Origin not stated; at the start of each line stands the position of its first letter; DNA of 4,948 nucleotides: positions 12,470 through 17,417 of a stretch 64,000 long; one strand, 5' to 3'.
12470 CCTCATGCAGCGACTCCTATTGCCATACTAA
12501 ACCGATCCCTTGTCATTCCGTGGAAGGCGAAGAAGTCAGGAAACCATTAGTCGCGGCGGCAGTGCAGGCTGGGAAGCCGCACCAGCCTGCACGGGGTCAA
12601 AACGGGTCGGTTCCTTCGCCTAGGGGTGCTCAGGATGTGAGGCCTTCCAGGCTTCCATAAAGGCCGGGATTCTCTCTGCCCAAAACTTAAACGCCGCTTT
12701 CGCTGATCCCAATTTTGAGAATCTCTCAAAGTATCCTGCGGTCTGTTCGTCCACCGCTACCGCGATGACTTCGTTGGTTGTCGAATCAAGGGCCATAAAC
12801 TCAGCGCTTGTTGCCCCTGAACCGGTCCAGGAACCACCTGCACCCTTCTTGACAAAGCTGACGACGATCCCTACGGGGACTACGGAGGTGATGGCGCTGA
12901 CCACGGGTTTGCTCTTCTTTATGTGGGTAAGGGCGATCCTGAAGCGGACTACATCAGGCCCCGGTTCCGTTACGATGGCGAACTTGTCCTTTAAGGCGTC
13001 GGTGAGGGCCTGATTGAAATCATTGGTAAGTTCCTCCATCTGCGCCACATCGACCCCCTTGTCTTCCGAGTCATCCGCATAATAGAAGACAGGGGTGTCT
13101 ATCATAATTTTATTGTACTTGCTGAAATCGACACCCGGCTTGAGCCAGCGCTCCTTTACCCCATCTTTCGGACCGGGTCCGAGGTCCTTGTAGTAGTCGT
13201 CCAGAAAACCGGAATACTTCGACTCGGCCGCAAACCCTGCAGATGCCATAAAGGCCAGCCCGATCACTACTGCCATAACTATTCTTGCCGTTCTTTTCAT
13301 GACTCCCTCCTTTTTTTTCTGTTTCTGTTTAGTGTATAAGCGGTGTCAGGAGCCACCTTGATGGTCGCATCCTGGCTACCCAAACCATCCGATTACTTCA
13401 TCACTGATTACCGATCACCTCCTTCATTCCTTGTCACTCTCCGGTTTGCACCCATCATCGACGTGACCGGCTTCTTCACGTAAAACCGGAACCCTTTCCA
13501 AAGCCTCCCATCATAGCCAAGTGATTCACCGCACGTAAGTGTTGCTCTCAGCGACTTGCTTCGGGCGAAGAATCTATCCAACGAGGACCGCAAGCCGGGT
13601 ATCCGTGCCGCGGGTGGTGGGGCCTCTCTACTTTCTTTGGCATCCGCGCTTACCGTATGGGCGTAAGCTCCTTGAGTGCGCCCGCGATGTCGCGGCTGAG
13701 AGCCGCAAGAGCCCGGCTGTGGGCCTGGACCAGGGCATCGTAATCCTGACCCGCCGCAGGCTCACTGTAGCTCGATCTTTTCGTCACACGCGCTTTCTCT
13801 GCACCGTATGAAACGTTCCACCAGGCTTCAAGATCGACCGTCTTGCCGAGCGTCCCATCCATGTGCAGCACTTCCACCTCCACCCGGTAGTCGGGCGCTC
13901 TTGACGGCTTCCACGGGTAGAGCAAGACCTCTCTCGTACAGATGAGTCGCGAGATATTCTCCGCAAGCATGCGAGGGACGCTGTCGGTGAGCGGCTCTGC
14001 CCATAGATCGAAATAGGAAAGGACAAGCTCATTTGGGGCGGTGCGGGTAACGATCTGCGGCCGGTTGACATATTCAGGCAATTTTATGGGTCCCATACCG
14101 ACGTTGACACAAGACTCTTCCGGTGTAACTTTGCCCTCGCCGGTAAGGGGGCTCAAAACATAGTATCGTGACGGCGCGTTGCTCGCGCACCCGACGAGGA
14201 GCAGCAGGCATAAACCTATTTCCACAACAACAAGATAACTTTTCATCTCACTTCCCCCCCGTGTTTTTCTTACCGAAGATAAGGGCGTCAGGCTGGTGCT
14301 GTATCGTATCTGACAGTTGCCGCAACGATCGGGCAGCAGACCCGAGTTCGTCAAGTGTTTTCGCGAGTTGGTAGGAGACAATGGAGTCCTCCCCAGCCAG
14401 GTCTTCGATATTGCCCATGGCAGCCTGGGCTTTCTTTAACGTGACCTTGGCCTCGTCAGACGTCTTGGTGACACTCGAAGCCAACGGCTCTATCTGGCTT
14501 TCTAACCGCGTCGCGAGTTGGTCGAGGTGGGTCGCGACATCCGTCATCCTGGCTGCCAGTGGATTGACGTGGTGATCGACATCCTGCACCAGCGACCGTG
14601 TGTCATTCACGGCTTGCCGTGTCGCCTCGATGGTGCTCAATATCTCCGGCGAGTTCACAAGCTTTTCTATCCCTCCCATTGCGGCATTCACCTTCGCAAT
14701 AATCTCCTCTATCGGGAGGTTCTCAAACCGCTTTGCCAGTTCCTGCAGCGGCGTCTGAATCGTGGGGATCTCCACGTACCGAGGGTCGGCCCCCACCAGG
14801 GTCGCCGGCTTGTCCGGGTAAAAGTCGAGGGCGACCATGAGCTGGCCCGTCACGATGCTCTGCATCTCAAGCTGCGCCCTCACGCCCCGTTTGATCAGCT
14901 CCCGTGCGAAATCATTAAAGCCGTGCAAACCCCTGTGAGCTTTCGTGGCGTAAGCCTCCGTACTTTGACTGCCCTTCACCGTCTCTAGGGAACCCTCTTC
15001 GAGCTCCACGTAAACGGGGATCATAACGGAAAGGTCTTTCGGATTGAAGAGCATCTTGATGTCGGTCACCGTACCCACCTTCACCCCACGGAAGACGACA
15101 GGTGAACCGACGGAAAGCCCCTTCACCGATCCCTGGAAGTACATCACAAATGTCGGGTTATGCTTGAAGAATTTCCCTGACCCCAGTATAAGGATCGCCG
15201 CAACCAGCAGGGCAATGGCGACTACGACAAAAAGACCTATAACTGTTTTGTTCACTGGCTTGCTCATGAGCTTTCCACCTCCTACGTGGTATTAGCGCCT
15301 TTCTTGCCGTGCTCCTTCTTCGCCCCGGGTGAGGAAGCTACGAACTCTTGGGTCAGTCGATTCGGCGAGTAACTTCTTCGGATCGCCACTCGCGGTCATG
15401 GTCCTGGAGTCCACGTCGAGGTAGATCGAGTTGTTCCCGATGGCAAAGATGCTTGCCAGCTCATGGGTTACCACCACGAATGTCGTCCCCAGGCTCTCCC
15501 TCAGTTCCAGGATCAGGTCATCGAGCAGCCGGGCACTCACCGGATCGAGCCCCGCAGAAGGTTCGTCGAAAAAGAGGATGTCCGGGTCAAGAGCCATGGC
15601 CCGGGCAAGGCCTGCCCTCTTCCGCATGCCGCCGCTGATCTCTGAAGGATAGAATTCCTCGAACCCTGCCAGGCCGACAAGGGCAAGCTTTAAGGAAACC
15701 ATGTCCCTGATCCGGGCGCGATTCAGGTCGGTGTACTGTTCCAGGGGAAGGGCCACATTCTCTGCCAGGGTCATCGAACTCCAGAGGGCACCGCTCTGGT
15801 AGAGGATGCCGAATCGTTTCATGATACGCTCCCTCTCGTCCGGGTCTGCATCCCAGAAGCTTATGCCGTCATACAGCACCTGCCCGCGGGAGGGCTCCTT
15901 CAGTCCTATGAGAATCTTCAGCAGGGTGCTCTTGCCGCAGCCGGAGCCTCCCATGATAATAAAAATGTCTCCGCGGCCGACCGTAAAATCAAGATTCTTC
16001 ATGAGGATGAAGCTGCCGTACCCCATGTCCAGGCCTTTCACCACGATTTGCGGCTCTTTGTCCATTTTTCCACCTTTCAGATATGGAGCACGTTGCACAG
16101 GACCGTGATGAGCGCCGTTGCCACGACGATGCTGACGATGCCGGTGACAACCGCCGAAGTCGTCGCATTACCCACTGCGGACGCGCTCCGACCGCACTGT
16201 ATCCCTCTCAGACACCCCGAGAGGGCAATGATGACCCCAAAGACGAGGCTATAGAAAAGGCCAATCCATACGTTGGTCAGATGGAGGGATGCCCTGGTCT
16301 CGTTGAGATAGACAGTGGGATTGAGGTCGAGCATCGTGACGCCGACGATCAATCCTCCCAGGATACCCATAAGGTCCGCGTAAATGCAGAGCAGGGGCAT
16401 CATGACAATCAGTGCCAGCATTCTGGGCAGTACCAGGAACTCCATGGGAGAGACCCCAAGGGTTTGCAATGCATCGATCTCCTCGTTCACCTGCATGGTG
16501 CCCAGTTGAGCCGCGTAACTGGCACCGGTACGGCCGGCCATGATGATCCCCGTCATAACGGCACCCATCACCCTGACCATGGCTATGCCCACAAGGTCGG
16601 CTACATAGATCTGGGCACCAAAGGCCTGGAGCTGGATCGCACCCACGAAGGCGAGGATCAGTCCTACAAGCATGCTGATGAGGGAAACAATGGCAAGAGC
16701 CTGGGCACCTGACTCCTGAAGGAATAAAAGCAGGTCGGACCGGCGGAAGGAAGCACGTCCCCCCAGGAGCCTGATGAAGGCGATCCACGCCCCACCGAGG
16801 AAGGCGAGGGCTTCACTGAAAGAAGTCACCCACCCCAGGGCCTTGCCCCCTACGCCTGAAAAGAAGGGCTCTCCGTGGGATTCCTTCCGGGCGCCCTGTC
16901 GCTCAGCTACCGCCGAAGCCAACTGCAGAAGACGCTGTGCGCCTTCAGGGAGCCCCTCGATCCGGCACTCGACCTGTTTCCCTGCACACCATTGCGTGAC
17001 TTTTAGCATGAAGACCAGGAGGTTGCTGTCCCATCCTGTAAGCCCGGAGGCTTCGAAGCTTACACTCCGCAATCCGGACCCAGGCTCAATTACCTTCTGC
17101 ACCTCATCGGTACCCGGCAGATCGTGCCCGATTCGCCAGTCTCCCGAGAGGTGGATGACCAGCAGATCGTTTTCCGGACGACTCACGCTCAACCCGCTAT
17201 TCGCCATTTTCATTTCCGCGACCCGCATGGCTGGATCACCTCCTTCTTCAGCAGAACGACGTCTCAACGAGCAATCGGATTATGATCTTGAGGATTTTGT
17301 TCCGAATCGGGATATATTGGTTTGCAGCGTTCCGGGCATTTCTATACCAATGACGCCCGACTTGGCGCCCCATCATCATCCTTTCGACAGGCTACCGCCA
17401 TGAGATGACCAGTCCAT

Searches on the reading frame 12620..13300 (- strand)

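Call 41: search_protein_families(library=pfam, proteins=[window:12620-13300:-], max_evalue=0.00001)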
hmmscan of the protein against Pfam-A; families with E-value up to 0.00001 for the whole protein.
window:12620-13300:- (226 aa): 1 family
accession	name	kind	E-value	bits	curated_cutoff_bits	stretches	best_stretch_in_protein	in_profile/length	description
PF11769.13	DUF3313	-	4.3e-49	167.3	26.1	1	28-211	1-187/187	Protein of unknown function (DUF3313)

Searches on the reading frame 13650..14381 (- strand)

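Call 41: search_protein_families(library=pfam, proteins=[window:13650-14381:-], max_evalue=0.00001)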
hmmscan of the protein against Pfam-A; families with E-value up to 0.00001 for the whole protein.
window:13650-14381:- (243 aa): 1 family
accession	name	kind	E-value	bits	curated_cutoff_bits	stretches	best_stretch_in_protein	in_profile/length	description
PF03886.18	ABC_trans_aux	-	4.6e-43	147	26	1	74-233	1-161/161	ABC-type transport auxiliary lipoprotein component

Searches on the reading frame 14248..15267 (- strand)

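Call 41: search_protein_families(library=pfam, proteins=[window:14248-15267:-], max_evalue=0.00001)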
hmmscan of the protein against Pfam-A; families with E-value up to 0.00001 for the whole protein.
window:14248-15267:- (339 aa): 1 family
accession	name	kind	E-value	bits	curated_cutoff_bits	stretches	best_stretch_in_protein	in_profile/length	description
PF02470.25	MlaD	-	1.4e-11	44.9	25.1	1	38-149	3-80/81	MlaD protein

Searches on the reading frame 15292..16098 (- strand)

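Call 41: search_protein_families(library=pfam, proteins=[window:15292-16098:-], max_evalue=0.00001)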
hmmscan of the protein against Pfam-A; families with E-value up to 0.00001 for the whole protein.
window:15292-16098:- (268 aa): 2 families
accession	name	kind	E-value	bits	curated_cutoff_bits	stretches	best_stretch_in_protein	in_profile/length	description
PF00005.33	ABC_tran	-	1.5e-28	100.5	25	1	34-181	2-136/137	ABC transporter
PF13304.12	AAA_21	-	4.6e-09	37.2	27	0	148-213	232-299/304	AAA domain, putative AbiEii toxin, Type IV TA system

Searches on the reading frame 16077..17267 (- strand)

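Call 42: search_protein_families(library=pfam, proteins=[window:16077-17267:-], max_evalue=0.00001)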
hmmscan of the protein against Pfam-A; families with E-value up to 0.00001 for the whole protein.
window:16077-17267:- (396 aa): 1 family
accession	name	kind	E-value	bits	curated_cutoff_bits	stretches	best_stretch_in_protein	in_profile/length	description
PF02405.21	MlaE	-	3.8e-70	236.2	22.5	1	184-390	6-212/212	Permease MlaE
